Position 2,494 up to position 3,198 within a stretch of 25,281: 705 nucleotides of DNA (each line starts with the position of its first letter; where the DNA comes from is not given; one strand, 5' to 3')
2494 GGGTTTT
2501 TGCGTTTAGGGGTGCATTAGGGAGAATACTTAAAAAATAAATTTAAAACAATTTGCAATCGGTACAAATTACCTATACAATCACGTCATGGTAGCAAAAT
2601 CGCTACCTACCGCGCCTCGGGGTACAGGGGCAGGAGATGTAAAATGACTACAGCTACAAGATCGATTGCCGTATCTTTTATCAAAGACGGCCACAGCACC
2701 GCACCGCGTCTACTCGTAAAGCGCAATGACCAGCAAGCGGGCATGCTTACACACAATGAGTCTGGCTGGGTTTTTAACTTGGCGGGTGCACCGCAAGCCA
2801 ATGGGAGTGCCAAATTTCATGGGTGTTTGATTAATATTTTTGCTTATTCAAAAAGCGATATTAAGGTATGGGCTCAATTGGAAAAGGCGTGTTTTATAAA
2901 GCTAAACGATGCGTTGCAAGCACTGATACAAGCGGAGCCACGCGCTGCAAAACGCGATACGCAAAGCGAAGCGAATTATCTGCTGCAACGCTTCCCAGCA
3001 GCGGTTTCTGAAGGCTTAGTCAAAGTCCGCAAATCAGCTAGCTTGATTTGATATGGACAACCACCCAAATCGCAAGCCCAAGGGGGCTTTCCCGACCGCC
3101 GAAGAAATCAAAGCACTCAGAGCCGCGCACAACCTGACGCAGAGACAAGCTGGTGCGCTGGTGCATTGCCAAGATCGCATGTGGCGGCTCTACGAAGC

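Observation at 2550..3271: Candidate anti-defence operon with acr-aca architecture and an unknown 135-aa cargo gene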

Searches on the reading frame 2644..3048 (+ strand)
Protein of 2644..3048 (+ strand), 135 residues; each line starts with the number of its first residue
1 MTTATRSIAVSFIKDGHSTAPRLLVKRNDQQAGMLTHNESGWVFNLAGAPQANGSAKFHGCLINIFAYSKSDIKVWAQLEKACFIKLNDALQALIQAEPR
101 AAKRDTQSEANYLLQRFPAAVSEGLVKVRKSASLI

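Call 3: search_protein_families(library=pfam, proteins=[window:2644-3048:+], max_evalue=1)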
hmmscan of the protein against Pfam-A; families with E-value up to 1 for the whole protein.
window:2644-3048:+ (135 aa): 0 families

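Call 4: search_protein_families(library=phrogs, proteins=[window:2644-3048:+], max_evalue=0.1)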
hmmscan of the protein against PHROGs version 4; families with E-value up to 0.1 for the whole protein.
window:2644-3048:+ (135 aa): 1 family
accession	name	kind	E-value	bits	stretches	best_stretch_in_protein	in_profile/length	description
phrog_12273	-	unknown function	0.083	14.2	0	103-123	28-48/68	-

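Call 5: search_protein_families(library=ncbifam, proteins=[window:2644-3048:+], max_evalue=1)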
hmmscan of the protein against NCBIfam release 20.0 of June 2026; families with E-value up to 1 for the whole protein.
window:2644-3048:+ (135 aa): 0 families

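Call 6: search_protein_families(library=padloc, proteins=[window:2644-3048:+], max_evalue=1)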
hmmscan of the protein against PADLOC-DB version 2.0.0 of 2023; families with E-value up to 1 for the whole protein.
window:2644-3048:+ (135 aa): 0 families

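Call 8: find_homologous_proteins(query=window:2644-3048:+, max_evalue=0.01)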
Query window:2644-3048:+ (135 aa): 2 proteins with E <= 0.01 among 21 candidates.
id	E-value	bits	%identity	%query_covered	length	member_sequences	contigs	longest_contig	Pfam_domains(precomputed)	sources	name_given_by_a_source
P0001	4.3e-77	274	96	100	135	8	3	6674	-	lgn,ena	-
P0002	1.3e-37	146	63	84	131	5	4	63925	-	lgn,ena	-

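Call 11: find_encoding_contigs(protein=P0002, flank=6000, max_places=6)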
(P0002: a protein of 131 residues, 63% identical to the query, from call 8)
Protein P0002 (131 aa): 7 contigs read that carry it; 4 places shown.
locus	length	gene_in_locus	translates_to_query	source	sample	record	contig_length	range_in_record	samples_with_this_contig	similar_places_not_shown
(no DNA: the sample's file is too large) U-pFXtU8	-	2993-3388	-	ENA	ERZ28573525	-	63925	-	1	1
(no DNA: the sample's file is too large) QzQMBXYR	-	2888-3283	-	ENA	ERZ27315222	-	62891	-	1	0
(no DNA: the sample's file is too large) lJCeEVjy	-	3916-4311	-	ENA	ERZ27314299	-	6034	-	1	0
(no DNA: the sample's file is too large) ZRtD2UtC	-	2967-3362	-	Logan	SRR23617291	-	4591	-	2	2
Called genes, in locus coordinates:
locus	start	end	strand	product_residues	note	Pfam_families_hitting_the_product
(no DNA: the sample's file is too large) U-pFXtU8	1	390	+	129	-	?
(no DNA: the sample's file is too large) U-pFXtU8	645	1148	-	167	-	-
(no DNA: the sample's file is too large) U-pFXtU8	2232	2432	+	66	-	-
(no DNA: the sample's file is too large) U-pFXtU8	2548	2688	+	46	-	-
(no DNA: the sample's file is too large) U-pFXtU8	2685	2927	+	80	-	-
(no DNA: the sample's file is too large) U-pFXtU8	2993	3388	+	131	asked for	-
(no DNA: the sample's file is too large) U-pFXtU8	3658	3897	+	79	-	-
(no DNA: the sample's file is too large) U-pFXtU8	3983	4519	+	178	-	-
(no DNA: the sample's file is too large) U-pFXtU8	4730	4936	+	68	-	-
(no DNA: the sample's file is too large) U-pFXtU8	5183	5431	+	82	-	-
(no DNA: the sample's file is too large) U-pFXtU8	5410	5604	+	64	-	-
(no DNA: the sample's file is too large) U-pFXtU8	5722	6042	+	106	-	-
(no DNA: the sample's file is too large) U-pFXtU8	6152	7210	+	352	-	-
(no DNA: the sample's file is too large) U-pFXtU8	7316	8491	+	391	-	-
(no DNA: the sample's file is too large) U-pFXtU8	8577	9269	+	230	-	-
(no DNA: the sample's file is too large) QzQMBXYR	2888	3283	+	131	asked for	-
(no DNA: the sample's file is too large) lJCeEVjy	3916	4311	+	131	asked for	-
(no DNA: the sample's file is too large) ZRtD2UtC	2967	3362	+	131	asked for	-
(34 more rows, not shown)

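Call 12: find_encoding_contigs(protein=P0001, flank=6000, max_places=6)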
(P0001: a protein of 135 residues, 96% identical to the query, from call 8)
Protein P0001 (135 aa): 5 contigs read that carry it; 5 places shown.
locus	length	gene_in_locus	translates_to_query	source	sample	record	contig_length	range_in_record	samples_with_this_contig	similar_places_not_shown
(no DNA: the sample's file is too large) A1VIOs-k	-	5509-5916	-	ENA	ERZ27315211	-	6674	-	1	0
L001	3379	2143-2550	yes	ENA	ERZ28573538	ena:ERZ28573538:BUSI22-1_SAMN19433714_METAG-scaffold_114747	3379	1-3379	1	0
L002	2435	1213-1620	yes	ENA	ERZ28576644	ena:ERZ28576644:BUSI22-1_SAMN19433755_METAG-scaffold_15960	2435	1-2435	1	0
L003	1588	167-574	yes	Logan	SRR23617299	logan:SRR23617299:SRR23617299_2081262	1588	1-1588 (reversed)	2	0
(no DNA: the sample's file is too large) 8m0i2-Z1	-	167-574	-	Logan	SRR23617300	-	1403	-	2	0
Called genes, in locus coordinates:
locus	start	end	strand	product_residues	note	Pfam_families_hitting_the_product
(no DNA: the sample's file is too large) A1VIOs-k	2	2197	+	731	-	?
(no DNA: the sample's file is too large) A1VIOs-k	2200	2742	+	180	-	-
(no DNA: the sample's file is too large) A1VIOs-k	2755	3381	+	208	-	-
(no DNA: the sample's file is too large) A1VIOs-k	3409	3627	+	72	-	PF04971:Phage_holin_2_1 (weak)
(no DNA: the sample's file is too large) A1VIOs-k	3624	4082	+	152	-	-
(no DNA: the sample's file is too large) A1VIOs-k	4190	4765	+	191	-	-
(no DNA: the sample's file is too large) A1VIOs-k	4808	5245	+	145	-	-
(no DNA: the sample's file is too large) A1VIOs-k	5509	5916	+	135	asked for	-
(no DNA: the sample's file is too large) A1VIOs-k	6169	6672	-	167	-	?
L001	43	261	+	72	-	PF04971:Phage_holin_2_1 (weak)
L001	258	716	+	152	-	-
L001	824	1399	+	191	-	-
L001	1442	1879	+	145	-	-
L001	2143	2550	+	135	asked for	-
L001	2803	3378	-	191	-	?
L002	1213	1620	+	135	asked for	-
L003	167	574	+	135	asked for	-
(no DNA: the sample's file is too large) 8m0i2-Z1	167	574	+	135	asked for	-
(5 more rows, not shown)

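Call 18: search_protein_representatives(protein=window:2644-3048:+)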
Query: 135 residues. Proteins with E-value up to 0.001 (for the whole library): 3; up to 1e-10: 1; up to 1e-30: 1. The best 3 are listed.
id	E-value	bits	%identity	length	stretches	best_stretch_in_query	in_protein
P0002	4.1e-38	146.2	62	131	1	5-120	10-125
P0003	3.6e-05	39.9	31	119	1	7-117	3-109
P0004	7.9e-04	35.5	31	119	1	11-103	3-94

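Call 20: find_encoding_contigs(protein=P0003, flank=5000, max_places=6)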
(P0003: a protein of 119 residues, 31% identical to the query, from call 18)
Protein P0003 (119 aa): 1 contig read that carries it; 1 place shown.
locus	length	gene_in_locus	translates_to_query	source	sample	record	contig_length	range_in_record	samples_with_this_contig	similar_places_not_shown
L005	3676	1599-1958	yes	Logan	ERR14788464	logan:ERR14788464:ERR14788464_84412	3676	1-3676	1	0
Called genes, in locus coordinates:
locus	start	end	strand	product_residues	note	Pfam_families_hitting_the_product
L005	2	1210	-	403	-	?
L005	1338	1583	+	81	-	-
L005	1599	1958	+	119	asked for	-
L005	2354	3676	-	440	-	?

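Call 21: find_encoding_contigs(protein=P0004, flank=5000, max_places=6)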
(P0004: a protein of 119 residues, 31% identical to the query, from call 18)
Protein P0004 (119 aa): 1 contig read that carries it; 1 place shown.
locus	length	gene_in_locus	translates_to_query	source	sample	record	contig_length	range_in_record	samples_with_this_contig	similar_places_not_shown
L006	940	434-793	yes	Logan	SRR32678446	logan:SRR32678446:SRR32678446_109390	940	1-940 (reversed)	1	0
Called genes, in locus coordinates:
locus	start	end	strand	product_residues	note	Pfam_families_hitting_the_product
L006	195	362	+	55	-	-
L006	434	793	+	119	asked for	-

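Call 24: find_related_loci(query=A2, collection=viral_contigs, flank=5000)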
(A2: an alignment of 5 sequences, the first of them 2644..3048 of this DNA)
Query A2 (135 aa) in viral_contigs; peptide patterns used: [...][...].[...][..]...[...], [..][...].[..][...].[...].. (x = any residue, [..] = any of these).
87 stretches matched a pattern, but none encodes a relative of the query by tblastn (E <= 1e-3).

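Call 25: find_related_loci(query=A2, collection=genome_contigs, flank=5000)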
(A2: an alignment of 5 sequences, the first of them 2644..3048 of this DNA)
Query A2 (135 aa) in genome_contigs; peptide patterns used: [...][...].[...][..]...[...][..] (x = any residue, [..] = any of these).
15 stretches matched a pattern, but none encodes a relative of the query by tblastn (E <= 1e-3).

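Call 27: find_related_loci(query=A2, collection=metagenome_contigs, flank=5000)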
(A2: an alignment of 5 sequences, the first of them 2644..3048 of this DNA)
Query A2 (135 aa) in metagenome_contigs; peptide patterns used: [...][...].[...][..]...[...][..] (x = any residue, [..] = any of these).
23 stretches matched a pattern, but none encodes a relative of the query by tblastn (E <= 1e-3).

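Call 31: search_protein_families(library=pfam, proteins=[L005:1955-2164:+, L005:1338-1580:+, L006:195-359:+, L006:22-195:+, P0002, P0003, P0004], max_evalue=1)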
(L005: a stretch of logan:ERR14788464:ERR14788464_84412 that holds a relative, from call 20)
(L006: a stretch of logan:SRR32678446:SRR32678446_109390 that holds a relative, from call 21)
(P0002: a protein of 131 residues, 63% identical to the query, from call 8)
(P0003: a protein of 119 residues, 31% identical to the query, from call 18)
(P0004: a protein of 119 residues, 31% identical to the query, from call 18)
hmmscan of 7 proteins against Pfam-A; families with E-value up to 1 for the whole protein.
L005:1955-2164:+ (70 aa): 2 families
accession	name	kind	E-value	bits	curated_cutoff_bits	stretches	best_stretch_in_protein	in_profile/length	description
PF08965.17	Aca2_YdiL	-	1.4e-05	25.7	23.8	1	1-61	1-56/118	Aca2/YdiL-like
PF13560.12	HTH_31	-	0.00023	21.8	27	1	5-42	5-40/64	Helix-turn-helix domain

L005:1338-1580:+ (81 aa): 2 families
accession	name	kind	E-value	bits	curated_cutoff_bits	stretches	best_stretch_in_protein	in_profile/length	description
PF18974.5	DUF5710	-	0.0097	16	26.5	1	46-63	11-28/44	Domain of unknown function (DUF5710)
PF12477.13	TraW_N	-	0.2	12.2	22.7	1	37-45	21-29/30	Sex factor F TraW protein N terminal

L006:195-359:+ (55 aa): 0 families

L006:22-195:+ (58 aa): 0 families

P0002 (131 aa): 2 families
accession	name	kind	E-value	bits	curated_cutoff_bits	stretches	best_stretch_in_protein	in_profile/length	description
PF20489.3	Birna_RdRp_C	-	0.071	14.1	28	1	67-127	22-85/106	Birnavirus RNA dependent RNA polymerase (VP1), C-terminal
PF07484.17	Collar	-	0.12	12.8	24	0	49-74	4-29/57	Phage Tail Collar Domain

P0003 (119 aa): 0 families

P0004 (119 aa): 0 families

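Call 33: search_solved_structures(query=A2, max_evalue=10)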
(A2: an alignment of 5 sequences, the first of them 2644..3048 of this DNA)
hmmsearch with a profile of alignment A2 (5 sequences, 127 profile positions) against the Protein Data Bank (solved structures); distinct sequences matched with E-value up to 10: 3.
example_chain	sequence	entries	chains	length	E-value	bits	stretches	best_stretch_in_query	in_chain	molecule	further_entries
4hhu_A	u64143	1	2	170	0.15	15.4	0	91-125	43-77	OR280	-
4nez_A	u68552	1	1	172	2.2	11.7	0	95-126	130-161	Engineered protein OR276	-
4ney_A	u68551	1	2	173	2.2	11.7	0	95-126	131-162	Engineered protein OR277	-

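Call 37: predict_structure(alignment_id=A2)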
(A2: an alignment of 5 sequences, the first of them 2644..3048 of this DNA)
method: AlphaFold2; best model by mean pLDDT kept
length: 135 residues; sequences in the alignment: 5
mean_pLDDT: 73.2   pTM: 0.71
mean pLDDT of the five models: 73.2, 71.6, 70.5, 68.1, 61.5
residues with pLDDT >= 90: 23; 70-90: 62; 50-70: 31; < 50: 19
segments of 3 or more residues with pLDDT < 50: 1-3, 59-61, 66-71, 131-135
pLDDT, mean of each block of 10 residues (from residue 1): 62 79 83 85 77 53 49 67 90 88 88 83 65 38
secondary structure, 60 per line:
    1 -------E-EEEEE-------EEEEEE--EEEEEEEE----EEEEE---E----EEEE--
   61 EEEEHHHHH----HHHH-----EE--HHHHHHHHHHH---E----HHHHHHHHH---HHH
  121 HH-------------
elements in order: E10-14 E22-27 E30-37 E42-46 E55-58 E61-64 H65-69 H74-77 H87-97 H106-114 H118-122

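Call 45: fold_search(model_id=the predicted structure, library=pdb)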
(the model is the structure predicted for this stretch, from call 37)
No match with E <= 0.001 here; weaker rows may still be real.
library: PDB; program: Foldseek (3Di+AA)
matches with E <= 10: 500; with E <= 0.001: 0
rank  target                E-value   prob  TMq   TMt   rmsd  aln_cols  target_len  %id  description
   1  8a22_Bp               1.3e-01  0.15  0.22  0.24  11.2       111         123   13  Structure of the mitochondrial ribosome from Polytomella magna (released 2022-11-16)
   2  7a9j                  1.5e-01  0.15  0.16  0.06  10.6        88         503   12  Crystal structure of the R395G mutant form of Coronafacic Acid Ligase from Pectobacterium brasiliense (released 2021-05-05)
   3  7pnt_M                1.6e-01  0.12  0.21  0.22  12.6       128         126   12  Assembly intermediate of mouse mitochondrial ribosome small subunit without mS37 in complex with RbfA and Tfb1m (released 2022-06-15)
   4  2dpt_A                1.9e-01  0.08  0.15  0.11  11.7       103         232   18  Leucyl/phenylalanyl-tRNA-protein transferase complexed with puromycin (released 2007-01-02)
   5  7uaw_A                1.9e-01  0.05  0.14  0.15  18.1       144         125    8  Structure of Clostridium botulinum prophage Tad1 in complex with 1''-2' gcADPR (released 2022-10-05)
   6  9s4q_Zw               2.1e-01  0.33  0.30  0.35   6.6        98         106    9  Cryo-EM structure of the Saccharomyces cerevisiae KMN junction complex lacking the Mis12c(Mtw1c) head 2 domain (released 2026-04-08)
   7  8po5_B                2.4e-01  0.07  0.16  0.17  14.7       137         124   13  Lactobacillus plantarum LpdD (released 2024-01-17)
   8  1q18_A                2.5e-01  0.05  0.16  0.09  15.2       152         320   12  Crystal structure of E.coli glucokinase (Glk) (released 2004-07-27)
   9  7zf2_C                2.5e-01  0.08  0.19  0.04  15.4       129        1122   12  Protomeric substructure from an octameric assembly of M. tuberculosis RNA polymerase in complex with sigma-b initiatio (released 2023-02-08)
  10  8po5_A                2.7e-01  0.05  0.17  0.15  14.5       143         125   12  Lactobacillus plantarum LpdD (released 2024-01-17)
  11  1z9u_A                3.0e-01  0.08  0.19  0.16  17.1       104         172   16  Structural Genomics, The crystal structure of the acetyl transferase, modifies N-terminal serine of 50S ribosomal subu (released 2005-07-05)
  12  8wkd_A                3.0e-01  0.07  0.18  0.14  13.2       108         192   12  Connectase T1A C192S mutant from Methanocaldococcus mazei with peptide substrate (released 2025-01-15)
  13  8kbe_B                3.2e-01  0.04  0.15  0.15  17.7       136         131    8  Structure of CbTad1 complexed with 1',3'-cADPR (released 2024-08-07)
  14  8smd_B                3.2e-01  0.04  0.14  0.15  17.7       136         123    7  Structure of Clostridium botulinum prophage Tad1 in complex with 1''-3' gcADPR (released 2023-11-22)
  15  6s0m_A                4.1e-01  0.05  0.15  0.14  14.8       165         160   13  Structural and dynamic studies provide insights into specificity and allosteric regulation of Ribonuclease AS, a key e (released 2019-08-28)
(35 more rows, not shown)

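Call 47: fold_search(model_id=the predicted structure, library=viral)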
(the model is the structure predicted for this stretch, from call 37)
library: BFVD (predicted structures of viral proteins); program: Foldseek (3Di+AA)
matches with E <= 10: 500; with E <= 0.001: 0
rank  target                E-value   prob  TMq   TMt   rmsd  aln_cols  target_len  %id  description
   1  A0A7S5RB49            1.7e-02  0.89  0.25  0.48   9.5        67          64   18  (no name in the UniProt tables at hand)
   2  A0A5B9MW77            2.9e-02  0.41  0.26  0.28  16.5       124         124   12  (no name in the UniProt tables at hand)
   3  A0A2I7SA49            3.1e-02  0.57  0.31  0.34   7.2       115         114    9  (no name in the UniProt tables at hand)
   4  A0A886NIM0            3.3e-02  0.35  0.26  0.23  16.6       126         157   17  (no name in the UniProt tables at hand)
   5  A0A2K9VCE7            3.7e-02  0.85  0.29  0.46   9.1        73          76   14  Uncharacterized protein [Lactobacillus phage Bacchae]
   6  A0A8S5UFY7            4.8e-02  0.16  0.22  0.21  16.2       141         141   14  Acetyltransferase domain containing protein [Myoviridae sp. ctshb19]
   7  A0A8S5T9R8            5.4e-02  0.06  0.12  0.04  36.0       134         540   16  Hyaluronidase [Siphoviridae sp. ct0Wl9]
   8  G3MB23                6.1e-02  0.30  0.25  0.25  15.2       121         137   12  Gp643 [Bacillus phage G]
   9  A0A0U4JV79            7.3e-02  0.89  0.35  0.55   8.6       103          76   14  (no name in the UniProt tables at hand)
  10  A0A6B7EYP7            7.3e-02  0.47  0.25  0.22  13.1        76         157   18  (no name in the UniProt tables at hand)
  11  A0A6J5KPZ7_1          7.8e-02  0.20  0.26  0.07  13.6       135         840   13  Cytidine and deoxycytidylate deaminase domain containing protein [uncultured Caudovirales phage]
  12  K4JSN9                7.8e-02  0.12  0.19  0.14  18.8       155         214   11  Uncharacterized protein [Caulobacter phage CcrColossus]
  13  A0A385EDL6            8.3e-02  0.57  0.37  0.29  17.8       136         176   13  Uncharacterized protein [Caulobacter phage CcrPW]
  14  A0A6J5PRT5            8.3e-02  0.51  0.24  0.29   8.1        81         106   11  Uncharacterized protein [uncultured Caudovirales phage]
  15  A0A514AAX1            8.8e-02  0.69  0.27  0.47  10.3        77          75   14  (no name in the UniProt tables at hand)
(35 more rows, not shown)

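Call 49: search_dna_similar(query=window:2644-3048:+, collection=phages, mode=protein, max_evalue=1, max_rows=15)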
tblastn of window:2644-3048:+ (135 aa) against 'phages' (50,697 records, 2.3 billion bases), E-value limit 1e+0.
No match.

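Call 71: find_encoding_contigs(protein=P0002, flank=1500, max_places=10)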
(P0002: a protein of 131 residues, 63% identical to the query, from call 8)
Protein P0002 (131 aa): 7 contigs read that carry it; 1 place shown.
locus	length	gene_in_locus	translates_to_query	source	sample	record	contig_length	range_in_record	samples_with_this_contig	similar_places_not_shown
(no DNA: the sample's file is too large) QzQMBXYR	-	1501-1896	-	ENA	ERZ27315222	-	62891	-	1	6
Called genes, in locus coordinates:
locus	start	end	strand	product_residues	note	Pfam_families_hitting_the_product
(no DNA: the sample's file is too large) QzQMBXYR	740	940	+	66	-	-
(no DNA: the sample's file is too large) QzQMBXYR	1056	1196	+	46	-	-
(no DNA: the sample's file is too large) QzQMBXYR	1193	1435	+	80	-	-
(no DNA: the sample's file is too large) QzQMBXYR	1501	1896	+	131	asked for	-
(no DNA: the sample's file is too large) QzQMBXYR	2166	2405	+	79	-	-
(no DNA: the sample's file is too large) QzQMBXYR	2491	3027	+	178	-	-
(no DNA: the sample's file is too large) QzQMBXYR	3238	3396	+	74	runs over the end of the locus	-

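Call 89: search_solved_structures(query=L005:1955-2164:+, max_evalue=1, show_alignments=2)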
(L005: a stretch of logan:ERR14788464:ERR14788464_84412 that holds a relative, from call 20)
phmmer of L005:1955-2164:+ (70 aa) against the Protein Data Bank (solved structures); distinct sequences matched with E-value up to 1: 6.
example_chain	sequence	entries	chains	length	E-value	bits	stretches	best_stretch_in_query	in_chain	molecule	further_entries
8w35_A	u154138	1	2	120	4.7e-08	36.1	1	1-62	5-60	Anti-CRISPR associated (Aca) protein, Aca2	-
7vjo_B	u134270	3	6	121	4.9e-08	36.1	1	1-62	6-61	anti-CRISPR-associated protein Aca2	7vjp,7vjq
7b5j_A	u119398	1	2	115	1.6e-07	34.5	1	2-62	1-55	Anti-CRISPR associated (Aca) protein, Aca2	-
7ezy_A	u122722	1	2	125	2.1e-05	27.7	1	1-60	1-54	anti-CRISPR-associated Aca2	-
1s4k_A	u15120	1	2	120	0.019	18.4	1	1-41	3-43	putative cytoplasmic protein ydil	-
7t17_J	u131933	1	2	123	0.18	15.3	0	13-39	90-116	DH1017.IgM IgH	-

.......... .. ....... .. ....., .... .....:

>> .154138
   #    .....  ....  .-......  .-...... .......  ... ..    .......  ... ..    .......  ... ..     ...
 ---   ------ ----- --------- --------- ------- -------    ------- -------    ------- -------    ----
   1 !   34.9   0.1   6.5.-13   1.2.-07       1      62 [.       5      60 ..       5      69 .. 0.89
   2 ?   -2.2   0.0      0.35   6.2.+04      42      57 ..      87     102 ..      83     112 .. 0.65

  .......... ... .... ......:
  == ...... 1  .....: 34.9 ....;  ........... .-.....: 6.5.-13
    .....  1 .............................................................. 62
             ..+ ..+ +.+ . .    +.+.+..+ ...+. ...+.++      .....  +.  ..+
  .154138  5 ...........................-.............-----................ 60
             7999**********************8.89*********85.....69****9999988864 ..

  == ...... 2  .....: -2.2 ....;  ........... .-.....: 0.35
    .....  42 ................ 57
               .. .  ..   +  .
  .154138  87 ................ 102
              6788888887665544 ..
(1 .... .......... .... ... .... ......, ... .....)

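Call 104: search_protein_families(library=pfam, proteins=[L005:2-1210:-, L005:2354-3673:-], max_evalue=0.0001)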
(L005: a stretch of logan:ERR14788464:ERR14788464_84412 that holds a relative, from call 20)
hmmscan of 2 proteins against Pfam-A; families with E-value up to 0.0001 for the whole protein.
L005:2-1210:- (403 aa): 1 family
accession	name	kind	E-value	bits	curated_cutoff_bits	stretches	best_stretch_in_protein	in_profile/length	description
PF06074.18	Portal_Mu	-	7.1e-97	325.2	23.9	1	53-386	2-335/336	Portal protein of Mu bacteriophage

L005:2354-3673:- (439 aa): 2 families
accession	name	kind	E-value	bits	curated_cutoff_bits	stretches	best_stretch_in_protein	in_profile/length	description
PF03237.21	Terminase_6N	-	4.1e-25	89.1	22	1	1-215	3-213/215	Terminase large subunit, T4likevirus-type, N-terminal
PF17289.8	Terminase_6C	-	5e-17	62.7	22.6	1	237-396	2-153/155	Terminase RNaseH-like domain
